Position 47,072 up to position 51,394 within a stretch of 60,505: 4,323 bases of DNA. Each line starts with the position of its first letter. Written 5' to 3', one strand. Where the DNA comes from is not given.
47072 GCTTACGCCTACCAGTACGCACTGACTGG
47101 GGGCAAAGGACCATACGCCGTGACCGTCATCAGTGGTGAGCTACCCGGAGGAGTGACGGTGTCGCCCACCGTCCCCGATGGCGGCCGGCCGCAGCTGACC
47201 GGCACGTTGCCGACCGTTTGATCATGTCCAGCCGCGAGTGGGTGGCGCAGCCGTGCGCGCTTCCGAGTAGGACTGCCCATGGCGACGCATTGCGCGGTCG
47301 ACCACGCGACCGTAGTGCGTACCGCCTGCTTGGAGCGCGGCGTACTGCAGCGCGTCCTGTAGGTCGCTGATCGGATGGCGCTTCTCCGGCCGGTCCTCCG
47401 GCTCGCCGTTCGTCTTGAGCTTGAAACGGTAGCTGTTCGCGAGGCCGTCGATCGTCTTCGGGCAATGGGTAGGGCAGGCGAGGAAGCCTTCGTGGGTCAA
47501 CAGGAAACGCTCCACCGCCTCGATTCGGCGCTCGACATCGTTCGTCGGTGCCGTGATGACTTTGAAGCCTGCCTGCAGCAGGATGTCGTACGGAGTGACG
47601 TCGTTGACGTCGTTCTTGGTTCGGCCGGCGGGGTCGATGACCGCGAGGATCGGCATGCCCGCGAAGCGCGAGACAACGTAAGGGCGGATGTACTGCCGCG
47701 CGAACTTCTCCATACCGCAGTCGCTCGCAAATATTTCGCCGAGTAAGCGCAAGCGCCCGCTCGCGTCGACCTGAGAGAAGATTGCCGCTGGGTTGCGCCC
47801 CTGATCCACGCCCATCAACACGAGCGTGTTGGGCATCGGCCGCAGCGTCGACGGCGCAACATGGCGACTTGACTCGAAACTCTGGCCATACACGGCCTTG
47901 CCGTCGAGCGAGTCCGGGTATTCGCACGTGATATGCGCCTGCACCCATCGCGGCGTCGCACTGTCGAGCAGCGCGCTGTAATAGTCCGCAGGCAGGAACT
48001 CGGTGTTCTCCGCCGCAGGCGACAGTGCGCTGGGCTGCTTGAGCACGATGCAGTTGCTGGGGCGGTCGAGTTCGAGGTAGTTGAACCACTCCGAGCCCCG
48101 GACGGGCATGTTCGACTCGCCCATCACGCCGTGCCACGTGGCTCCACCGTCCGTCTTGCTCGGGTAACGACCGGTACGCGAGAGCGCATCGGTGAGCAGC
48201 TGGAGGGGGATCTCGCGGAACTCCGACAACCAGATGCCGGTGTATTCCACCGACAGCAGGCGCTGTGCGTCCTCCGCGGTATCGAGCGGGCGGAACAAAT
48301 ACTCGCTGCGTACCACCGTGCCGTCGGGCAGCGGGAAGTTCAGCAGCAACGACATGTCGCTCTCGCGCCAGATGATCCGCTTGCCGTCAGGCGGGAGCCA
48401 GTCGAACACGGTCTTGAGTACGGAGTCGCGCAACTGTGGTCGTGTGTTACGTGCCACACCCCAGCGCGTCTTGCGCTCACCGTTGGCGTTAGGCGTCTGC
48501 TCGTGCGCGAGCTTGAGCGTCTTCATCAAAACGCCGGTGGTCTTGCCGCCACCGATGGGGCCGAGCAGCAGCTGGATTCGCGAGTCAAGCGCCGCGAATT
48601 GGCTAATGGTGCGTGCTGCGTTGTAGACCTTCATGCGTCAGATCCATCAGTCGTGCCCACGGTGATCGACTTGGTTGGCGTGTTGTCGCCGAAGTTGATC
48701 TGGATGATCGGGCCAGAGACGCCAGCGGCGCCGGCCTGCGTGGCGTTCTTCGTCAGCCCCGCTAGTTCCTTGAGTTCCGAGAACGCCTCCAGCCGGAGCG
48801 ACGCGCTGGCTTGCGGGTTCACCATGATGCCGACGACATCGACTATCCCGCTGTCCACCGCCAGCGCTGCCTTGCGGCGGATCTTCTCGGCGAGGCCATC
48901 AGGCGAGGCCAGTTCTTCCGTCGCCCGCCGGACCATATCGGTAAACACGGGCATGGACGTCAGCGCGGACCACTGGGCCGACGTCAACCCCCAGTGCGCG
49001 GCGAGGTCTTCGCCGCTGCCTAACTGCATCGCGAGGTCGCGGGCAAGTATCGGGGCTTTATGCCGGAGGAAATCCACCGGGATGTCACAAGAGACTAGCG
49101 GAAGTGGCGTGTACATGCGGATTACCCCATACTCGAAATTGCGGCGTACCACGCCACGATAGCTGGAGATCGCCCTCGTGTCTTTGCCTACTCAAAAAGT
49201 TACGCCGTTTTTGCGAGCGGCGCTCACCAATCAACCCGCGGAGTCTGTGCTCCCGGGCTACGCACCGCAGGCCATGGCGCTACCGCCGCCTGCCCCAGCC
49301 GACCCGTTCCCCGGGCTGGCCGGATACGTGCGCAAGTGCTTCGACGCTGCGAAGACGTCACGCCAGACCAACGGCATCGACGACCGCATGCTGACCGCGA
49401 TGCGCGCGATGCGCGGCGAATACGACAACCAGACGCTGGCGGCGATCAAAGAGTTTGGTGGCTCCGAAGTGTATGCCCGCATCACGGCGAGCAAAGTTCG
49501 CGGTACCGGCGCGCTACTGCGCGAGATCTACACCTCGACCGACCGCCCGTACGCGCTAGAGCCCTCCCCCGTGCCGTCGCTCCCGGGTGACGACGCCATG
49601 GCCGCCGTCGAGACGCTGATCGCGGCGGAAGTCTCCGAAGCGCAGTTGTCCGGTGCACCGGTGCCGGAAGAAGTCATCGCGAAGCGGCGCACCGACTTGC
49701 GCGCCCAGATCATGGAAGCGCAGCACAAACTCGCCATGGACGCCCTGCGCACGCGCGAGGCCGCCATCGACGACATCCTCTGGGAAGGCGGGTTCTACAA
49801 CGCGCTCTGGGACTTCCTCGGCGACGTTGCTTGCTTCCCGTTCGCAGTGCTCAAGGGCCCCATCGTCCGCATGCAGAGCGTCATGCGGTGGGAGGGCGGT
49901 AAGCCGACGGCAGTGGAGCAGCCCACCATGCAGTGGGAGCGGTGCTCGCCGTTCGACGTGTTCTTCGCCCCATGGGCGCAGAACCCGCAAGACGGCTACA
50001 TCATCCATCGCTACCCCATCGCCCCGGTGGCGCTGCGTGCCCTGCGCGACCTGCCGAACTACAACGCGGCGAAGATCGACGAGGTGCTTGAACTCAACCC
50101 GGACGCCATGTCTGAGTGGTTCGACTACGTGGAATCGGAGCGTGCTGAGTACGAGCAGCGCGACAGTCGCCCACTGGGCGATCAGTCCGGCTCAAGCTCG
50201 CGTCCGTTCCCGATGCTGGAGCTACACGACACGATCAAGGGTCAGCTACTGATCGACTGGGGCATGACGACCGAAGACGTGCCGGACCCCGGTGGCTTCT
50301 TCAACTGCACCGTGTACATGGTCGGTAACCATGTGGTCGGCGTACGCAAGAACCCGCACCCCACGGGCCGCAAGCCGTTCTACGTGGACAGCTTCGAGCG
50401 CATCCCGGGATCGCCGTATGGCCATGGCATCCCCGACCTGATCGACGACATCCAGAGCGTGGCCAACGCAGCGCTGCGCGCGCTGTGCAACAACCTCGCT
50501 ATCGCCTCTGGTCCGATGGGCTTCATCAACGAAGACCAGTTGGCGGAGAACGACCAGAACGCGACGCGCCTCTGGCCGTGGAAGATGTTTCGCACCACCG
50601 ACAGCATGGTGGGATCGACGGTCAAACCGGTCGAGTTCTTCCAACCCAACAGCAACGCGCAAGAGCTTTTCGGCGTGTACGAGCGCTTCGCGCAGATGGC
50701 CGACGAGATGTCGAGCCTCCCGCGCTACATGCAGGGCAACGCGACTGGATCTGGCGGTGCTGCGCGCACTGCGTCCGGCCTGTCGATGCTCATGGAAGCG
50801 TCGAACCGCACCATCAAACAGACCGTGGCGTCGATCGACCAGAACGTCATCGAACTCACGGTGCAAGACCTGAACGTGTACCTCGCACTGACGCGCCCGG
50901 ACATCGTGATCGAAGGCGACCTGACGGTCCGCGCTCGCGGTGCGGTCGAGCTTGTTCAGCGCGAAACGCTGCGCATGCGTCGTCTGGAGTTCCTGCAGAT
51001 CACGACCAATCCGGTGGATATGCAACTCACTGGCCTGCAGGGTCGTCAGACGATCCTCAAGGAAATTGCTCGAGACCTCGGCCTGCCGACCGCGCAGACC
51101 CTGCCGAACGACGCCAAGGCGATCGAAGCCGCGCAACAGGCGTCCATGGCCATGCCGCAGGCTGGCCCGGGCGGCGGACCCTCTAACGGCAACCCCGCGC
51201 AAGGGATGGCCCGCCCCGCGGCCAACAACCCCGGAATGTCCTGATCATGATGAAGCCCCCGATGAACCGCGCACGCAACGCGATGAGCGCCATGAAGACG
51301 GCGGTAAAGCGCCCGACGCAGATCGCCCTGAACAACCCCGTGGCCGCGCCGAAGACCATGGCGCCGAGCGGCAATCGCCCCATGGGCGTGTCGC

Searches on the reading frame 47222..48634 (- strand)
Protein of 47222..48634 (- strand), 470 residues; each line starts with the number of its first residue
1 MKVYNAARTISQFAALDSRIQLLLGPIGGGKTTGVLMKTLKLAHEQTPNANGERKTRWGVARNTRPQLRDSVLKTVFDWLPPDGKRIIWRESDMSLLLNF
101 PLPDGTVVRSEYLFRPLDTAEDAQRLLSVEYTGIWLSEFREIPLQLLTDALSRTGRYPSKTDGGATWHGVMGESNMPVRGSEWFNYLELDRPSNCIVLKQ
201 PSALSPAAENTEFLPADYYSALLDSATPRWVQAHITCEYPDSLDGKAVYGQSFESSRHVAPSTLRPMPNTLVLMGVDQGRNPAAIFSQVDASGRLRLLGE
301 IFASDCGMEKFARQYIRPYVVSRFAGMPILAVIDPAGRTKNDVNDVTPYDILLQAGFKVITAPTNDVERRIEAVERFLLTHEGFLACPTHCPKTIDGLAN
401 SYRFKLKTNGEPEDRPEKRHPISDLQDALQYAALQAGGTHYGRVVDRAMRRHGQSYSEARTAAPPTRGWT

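Call 46: find_homologous_proteins(query=window:47222-48634:-, max_evalue=1e-30)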
Query window:47222-48634:- (470 aa): 200 proteins with E <= 1e-30 among 8000 candidates; the best 120 are listed.
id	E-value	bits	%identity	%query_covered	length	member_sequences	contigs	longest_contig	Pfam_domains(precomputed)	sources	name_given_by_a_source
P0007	0.0e+0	1013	91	100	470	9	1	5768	-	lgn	-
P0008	7.6e-282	953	86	100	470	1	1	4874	-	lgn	-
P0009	2.5e-269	912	82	100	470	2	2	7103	-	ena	-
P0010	5.8e-267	904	82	100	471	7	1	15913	-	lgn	-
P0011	9.0e-244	828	76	100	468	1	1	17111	-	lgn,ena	-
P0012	2.3e-222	757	70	100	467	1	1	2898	-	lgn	-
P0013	1.9e-209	714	65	100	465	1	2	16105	-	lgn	-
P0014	1.8e-207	708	65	100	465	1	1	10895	-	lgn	-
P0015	1.8e-204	698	65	100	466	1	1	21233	-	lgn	-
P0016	6.9e-191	653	61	100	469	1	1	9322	-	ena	-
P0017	1.7e-187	642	61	100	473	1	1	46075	-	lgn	-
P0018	5.3e-184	631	60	100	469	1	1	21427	-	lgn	-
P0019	8.6e-184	630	60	100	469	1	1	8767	-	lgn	-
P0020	3.1e-183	628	60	100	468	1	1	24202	-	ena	-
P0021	3.3e-183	628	60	100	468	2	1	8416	-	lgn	-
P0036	2.4e-179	615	58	99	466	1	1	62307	-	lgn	-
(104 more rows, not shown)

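Call 48: find_related_loci(query=A1, collection=viral_contigs, flank=10000)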
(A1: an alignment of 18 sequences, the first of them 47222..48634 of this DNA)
Query A1 (470 aa) in viral_contigs; peptide patterns used: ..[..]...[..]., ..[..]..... (x = any residue, [..] = any of these).
89 stretches matched a pattern; 52 encode a relative of the query (tblastn E <= 1e-3); 52 distinct loci.
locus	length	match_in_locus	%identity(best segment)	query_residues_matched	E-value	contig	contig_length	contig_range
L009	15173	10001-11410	81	1-470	0e+0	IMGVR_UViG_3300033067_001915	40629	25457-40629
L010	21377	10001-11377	58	9-470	4e-179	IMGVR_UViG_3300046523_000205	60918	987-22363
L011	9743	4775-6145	56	9-469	2e-177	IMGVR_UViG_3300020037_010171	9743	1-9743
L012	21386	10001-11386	56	4-470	2e-172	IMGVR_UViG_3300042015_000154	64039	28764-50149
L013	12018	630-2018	58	2-470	7e-172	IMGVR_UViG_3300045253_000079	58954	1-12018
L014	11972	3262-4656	53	2-447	1e-157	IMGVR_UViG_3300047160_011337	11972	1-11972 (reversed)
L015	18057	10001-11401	53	2-451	2e-156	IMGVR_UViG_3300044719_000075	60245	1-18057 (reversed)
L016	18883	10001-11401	52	2-451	6e-152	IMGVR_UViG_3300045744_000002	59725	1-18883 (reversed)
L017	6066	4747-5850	59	9-376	3e-149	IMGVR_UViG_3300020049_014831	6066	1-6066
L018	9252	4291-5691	50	1-451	2e-147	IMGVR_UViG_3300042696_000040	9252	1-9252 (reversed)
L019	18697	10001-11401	50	1-451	6e-148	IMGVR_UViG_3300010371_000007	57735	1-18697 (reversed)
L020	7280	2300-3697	41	1-470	1e-115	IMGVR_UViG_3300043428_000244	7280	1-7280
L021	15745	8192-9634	52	2-470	1e-160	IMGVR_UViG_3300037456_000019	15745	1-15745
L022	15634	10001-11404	55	2-470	4e-168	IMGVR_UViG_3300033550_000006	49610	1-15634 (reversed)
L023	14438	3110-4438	32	11-438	2e-57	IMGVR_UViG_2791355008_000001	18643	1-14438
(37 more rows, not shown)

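Call 63: find_related_loci(query=A1, collection=genome_contigs, flank=10000)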
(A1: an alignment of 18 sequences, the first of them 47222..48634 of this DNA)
Query A1 (470 aa) in genome_contigs; peptide patterns used: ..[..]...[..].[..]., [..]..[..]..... (x = any residue, [..] = any of these).
37 stretches matched a pattern; 1 encode a relative of the query (tblastn E <= 1e-3); 1 distinct loci.
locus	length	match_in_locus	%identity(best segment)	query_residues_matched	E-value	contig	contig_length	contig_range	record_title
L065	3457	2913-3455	88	1-181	2e-109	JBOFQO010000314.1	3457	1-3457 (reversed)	MAG: Silanimonas sp. isolate WFFMC_MAG_208 k139_1890574_flag=1_multi=3.9964_len=3457, whole genome shotgun sequence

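Call 74: find_encoding_contigs(protein=P0036, flank=10000, max_places=1)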
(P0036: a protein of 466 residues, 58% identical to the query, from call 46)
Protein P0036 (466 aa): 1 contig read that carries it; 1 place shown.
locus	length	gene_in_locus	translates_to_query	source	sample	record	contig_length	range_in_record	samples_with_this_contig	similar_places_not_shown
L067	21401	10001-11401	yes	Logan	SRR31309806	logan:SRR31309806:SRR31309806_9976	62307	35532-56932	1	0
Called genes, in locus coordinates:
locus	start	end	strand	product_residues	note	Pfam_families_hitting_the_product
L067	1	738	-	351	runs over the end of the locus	PF13884:Peptidase_S74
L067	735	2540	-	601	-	-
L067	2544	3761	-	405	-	PF13884:Peptidase_S74 (weak)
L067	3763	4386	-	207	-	PF24175:SU10_adaptor (weak)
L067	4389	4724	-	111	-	-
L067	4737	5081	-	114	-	-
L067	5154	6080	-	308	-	PF25209:Phage_capsid_4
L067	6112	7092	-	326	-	-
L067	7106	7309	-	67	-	-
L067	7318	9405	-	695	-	PF23899:SU10_portal (weak)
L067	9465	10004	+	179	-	-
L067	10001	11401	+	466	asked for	-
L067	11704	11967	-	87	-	-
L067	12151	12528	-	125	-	-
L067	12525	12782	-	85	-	-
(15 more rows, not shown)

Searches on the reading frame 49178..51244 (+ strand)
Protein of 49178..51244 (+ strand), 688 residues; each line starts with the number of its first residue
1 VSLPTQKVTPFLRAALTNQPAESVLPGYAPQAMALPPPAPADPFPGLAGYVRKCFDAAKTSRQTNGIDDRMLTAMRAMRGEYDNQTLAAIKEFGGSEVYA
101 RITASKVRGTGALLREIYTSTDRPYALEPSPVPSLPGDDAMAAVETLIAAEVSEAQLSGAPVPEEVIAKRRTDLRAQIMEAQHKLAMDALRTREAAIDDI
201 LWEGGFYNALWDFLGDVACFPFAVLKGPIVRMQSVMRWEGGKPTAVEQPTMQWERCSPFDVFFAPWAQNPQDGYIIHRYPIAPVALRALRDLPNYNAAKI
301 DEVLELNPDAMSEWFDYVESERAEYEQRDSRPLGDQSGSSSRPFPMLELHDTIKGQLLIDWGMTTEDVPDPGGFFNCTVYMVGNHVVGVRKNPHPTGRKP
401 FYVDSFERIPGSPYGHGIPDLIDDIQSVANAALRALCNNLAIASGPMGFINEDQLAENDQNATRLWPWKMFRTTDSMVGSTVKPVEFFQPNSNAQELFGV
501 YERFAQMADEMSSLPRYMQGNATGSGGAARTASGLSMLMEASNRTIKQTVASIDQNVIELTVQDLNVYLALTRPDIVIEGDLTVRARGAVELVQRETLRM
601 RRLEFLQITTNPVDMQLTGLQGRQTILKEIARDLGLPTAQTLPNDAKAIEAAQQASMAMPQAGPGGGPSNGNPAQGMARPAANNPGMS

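Call 9: search_protein_families(library=pfam, proteins=[window:49178-51244:+])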
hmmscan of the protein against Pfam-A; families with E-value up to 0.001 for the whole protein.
window:49178-51244:+ (688 aa): 1 family
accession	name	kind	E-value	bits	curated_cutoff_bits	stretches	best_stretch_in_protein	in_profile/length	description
PF23899.1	SU10_portal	-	1.6e-15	57.1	30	1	378-548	295-453/593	Phage SU10 portal protein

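Call 10: search_protein_families(library=phrogs, proteins=[window:49178-51244:+])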
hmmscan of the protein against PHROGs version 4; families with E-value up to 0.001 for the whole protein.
window:49178-51244:+ (688 aa): 3 families
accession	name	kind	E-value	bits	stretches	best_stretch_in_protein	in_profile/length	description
phrog_332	-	connector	3.1e-45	155.6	1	47-676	10-544/560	head-tail adaptor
phrog_1216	-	head and packaging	2.5e-12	47.2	1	379-641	321-591/714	portal protein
phrog_156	-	head and packaging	9.7e-06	25.2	1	379-569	274-461/681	portal protein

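Call 44: search_dna_similar(query=window:49247-51244:+, collection=phages, mode=protein, max_rows=25)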
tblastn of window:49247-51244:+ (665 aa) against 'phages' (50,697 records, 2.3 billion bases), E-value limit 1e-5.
Records with a match: 35; places in all: 35; records where one place covers at least 80% of the query: 30.
Best place of each record, by identity: <60% 35.
By first word of the organism name: Roseobacter 11; Rhizobium 7; Pelagibacter 4; Pseudoalteromonas 2; Caudoviricetes 2; Puniceispirillum 2; Vibrio 2; Aeromonas 2; Sinorhizobium 1; Pseudomonas 1; and 1 more.
By host as written in the record: Rhodobacteraceae bacterium FZCC0023 4; Rhodobacteraceae bacterium FZCC0040 4; Candidatus Pelagibacter sp. HTCC7211 3; Rhizobium phaseoli N831 2; - 2; Candidatus Puniceispirillum marinum IMCC1322 2; Vibrio anguillarum PF4 2; Rhizobium etli T3_14 1; and 15 more.
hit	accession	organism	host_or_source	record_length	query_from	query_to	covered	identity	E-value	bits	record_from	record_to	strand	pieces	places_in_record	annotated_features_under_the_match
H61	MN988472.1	Rhizobium phage RHph_TM3_14A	Rhizobium etli T3_14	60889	27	622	90%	41.1%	3e-119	397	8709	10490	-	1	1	portal protein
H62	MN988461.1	Rhizobium phage RHph_TM27A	Rhizobium phaseoli N831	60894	27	622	90%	41.1%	3e-119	397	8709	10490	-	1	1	portal protein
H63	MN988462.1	Rhizobium phage RHph_TM27B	Rhizobium phaseoli N831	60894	27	622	90%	41.1%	3e-119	397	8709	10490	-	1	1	portal protein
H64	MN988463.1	Rhizobium phage RHph_TM29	Rhizobium phaseoli N931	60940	27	622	90%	41.1%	3e-119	397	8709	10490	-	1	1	portal protein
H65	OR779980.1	Pseudoalteromonas phage vB_Pun_Y3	Pseudoalteromonas nigrifaciens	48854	44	624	87%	26.3%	1e-26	122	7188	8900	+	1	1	portal protein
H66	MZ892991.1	Roseobacter phage CRP-603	Rhodobacteraceae bacterium FZCC0012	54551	27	613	88%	25.0%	6e-23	110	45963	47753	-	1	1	putative portal protein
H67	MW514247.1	Roseobacter phage CRP-13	Rhodobacteraceae bacterium FZCC0023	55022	26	613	88%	24.9%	7e-30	132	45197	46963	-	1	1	putative portal protein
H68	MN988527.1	Rhizobium phage RHph_N3_19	Rhizobium phaseoli N3_19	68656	33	625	89%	24.6%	5e-19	98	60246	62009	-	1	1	putative portal protein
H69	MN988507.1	Rhizobium phage RHph_N3_13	Rhizobium phaseoli N3_13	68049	33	625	89%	24.6%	7e-19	98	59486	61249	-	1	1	putative portal protein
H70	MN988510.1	Rhizobium phage RHph_I3_11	Rhizobium phaseoli I3_11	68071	33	625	89%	24.6%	7e-19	98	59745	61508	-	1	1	putative portal protein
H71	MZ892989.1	Roseobacter phage CRP-235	Rhodobacteraceae bacterium FZCC0040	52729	27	626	90%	24.2%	1e-19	100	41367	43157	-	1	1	putative portal protein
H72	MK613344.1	Roseobacter phage CRP-2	Rhodobacteraceae bacterium FZCC0023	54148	27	613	88%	24.7%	3e-24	114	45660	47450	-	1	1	putative portal protein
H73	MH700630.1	Sinorhizobium phage phiM6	Sinorhizobium meliloti 1021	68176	27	627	90%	24.1%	2e-19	100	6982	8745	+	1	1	portal protein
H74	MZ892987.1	Roseobacter phage CRP-207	Rhodobacteraceae bacterium FZCC0040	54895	27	613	88%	24.1%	6e-26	120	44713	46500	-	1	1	putative portal protein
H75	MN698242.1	Pelagibacter phage HTVC103P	Candidatus Pelagibacter sp. HTCC7211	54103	32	625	89%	23.8%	2e-24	115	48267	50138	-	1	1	putative portal protein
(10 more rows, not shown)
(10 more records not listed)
